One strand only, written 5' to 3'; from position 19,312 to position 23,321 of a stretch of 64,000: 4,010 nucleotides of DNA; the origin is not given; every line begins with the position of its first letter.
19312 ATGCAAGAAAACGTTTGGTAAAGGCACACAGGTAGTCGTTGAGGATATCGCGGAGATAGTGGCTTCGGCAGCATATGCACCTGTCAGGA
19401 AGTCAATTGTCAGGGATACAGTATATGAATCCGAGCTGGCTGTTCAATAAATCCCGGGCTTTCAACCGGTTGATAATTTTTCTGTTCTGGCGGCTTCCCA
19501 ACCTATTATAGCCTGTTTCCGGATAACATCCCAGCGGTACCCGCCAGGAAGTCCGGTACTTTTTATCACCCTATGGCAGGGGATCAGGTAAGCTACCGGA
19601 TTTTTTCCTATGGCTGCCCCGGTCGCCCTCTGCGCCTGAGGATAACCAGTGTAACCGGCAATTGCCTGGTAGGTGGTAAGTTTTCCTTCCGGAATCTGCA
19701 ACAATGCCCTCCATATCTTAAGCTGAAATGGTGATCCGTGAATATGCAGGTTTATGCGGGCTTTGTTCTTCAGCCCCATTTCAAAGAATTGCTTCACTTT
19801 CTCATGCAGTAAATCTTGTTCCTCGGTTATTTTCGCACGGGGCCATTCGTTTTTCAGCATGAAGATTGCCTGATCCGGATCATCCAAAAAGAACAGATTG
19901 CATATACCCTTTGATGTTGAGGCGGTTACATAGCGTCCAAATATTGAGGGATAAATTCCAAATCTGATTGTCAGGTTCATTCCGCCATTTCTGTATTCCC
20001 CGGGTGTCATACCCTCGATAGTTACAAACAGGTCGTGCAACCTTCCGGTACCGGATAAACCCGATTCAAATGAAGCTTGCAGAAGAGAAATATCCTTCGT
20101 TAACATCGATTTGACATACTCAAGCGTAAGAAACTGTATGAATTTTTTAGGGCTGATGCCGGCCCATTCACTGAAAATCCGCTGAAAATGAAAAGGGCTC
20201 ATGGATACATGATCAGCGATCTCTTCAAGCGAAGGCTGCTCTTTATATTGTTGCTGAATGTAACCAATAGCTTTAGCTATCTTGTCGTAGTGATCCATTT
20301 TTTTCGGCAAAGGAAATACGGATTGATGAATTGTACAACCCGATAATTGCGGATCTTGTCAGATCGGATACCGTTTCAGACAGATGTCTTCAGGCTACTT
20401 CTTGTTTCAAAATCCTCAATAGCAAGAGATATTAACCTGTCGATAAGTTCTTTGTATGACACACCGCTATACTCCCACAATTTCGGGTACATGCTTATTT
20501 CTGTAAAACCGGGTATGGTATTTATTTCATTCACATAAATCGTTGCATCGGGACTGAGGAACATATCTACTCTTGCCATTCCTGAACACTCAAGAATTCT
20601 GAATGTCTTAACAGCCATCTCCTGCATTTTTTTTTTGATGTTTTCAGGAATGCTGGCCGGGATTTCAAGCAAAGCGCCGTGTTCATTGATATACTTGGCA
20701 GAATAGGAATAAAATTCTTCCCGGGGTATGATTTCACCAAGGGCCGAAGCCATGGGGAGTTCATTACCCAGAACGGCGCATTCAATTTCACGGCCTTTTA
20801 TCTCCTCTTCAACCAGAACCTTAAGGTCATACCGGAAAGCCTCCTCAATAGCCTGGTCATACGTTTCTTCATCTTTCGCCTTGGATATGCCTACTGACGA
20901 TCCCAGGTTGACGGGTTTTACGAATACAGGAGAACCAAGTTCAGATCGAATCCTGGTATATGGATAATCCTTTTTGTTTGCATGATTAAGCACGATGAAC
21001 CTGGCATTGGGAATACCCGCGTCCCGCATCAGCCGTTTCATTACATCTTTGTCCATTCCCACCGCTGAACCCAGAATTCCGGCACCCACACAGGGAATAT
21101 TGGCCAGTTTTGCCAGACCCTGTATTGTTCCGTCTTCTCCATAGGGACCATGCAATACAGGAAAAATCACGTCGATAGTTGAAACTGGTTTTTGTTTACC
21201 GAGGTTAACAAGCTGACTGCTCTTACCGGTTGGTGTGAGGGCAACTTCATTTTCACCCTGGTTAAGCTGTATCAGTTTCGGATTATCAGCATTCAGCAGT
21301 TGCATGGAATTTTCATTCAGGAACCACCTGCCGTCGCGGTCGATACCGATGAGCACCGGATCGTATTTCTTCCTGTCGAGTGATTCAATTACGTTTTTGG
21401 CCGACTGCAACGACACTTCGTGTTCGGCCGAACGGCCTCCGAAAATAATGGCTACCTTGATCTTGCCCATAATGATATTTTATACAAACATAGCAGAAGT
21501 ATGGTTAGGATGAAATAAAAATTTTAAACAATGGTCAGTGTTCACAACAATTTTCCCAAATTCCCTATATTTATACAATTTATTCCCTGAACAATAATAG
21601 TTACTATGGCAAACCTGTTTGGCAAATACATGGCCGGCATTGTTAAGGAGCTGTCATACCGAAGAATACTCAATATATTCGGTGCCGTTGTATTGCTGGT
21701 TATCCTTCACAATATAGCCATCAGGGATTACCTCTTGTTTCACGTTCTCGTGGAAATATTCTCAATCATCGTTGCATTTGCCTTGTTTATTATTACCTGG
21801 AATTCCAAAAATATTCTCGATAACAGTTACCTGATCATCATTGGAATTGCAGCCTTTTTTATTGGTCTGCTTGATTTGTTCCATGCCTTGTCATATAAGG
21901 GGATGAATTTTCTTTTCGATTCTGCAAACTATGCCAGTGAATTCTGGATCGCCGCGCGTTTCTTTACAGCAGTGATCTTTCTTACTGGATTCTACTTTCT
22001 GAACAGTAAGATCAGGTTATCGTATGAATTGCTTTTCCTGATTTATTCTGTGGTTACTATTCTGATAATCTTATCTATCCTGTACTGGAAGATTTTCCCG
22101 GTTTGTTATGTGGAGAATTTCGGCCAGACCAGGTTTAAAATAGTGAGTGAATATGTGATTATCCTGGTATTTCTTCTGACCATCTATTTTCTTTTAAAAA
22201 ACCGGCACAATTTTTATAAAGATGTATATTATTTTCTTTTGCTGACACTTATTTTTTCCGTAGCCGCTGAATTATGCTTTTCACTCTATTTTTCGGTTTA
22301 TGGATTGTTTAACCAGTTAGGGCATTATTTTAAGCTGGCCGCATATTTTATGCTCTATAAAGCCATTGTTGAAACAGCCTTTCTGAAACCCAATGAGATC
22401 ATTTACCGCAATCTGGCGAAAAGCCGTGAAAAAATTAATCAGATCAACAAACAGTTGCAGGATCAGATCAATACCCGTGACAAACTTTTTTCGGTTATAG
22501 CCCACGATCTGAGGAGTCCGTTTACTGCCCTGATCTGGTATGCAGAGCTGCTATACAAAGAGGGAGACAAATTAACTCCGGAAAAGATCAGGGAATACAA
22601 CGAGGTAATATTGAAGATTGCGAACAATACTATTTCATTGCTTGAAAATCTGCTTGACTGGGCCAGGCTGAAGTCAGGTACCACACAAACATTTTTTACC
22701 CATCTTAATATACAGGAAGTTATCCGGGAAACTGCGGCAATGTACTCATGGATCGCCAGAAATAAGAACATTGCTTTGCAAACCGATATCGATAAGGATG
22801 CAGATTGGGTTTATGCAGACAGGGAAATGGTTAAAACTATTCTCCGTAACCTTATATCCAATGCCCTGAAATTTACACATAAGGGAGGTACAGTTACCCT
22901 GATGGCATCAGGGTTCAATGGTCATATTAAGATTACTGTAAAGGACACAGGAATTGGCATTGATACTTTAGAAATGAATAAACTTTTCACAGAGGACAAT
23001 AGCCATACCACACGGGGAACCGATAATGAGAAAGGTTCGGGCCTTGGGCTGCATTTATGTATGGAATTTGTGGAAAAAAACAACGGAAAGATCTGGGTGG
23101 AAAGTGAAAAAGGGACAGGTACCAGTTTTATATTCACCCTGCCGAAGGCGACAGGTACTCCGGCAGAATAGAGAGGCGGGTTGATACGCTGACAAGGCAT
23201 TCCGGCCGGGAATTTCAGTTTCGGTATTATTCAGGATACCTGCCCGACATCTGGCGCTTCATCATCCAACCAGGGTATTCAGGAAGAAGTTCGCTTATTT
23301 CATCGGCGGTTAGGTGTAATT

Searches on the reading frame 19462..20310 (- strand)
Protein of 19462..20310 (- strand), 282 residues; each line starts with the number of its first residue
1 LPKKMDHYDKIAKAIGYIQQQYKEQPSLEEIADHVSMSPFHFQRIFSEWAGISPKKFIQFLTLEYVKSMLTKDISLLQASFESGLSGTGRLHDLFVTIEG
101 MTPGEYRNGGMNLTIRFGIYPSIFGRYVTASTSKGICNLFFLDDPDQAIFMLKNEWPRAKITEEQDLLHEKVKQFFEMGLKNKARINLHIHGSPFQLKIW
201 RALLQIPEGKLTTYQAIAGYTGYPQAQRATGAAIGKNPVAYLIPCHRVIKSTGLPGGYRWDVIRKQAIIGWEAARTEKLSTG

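Call 56: search_protein_families(library=pfam, proteins=[window:19462-20310:-], max_evalue=0.00001)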
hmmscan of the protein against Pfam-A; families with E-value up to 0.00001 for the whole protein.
window:19462-20310:- (282 aa): 3 families
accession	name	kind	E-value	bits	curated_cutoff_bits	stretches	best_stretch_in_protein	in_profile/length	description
PF01035.26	DNA_binding_1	-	2e-26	92.1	27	1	194-273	1-80/81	6-O-methylguanine DNA methyltransferase, DNA binding domain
PF12833.13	HTH_18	-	8.8e-17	61.6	33.6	1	31-108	1-79/80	Helix-turn-helix domain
PF00165.29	HTH_AraC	-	2.3e-13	50.4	26.6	1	18-59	1-42/42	Bacterial regulatory helix-turn-helix proteins, AraC family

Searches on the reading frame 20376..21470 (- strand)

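Call 56: search_protein_families(library=pfam, proteins=[window:20376-21470:-], max_evalue=0.00001)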
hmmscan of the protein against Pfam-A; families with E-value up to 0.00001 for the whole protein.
window:20376-21470:- (364 aa): 4 families
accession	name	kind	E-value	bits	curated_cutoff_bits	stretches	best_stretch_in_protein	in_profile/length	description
PF07478.18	Dala_Dala_lig_C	-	1.9e-73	246.8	24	1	147-347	1-203/204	D-ala D-ala ligase C-terminus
PF01820.27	Dala_Dala_lig_N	-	7.9e-38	130.1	34.6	1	5-130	1-121/121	D-ala D-ala ligase N-terminus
PF02222.28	ATP-grasp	-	5.6e-11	42.9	27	1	148-317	3-160/179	ATP-grasp domain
PF02786.22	CPSase_L_D2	-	4.1e-06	26.9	19.8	1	140-318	1-178/211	Carbamoyl-phosphate synthase L chain, ATP binding domain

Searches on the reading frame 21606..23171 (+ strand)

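Call 56: search_protein_families(library=pfam, proteins=[window:21606-23171:+], max_evalue=0.00001)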
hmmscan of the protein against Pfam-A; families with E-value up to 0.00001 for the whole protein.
window:21606-23171:+ (521 aa): 3 families
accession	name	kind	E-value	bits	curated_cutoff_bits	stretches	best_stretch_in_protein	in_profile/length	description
PF17159.10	MASE3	-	6.1e-77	258.7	31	1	39-262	3-226/226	Membrane-associated sensor domain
PF02518.31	HATPase_c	-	9e-25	87.7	26.4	1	405-515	2-110/111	Histidine kinase-, DNA gyrase B-, and HSP90-like ATPase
PF00512.31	HisKA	-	4.4e-11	43.1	26.9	1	291-358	2-66/66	His Kinase A (phospho-acceptor) domain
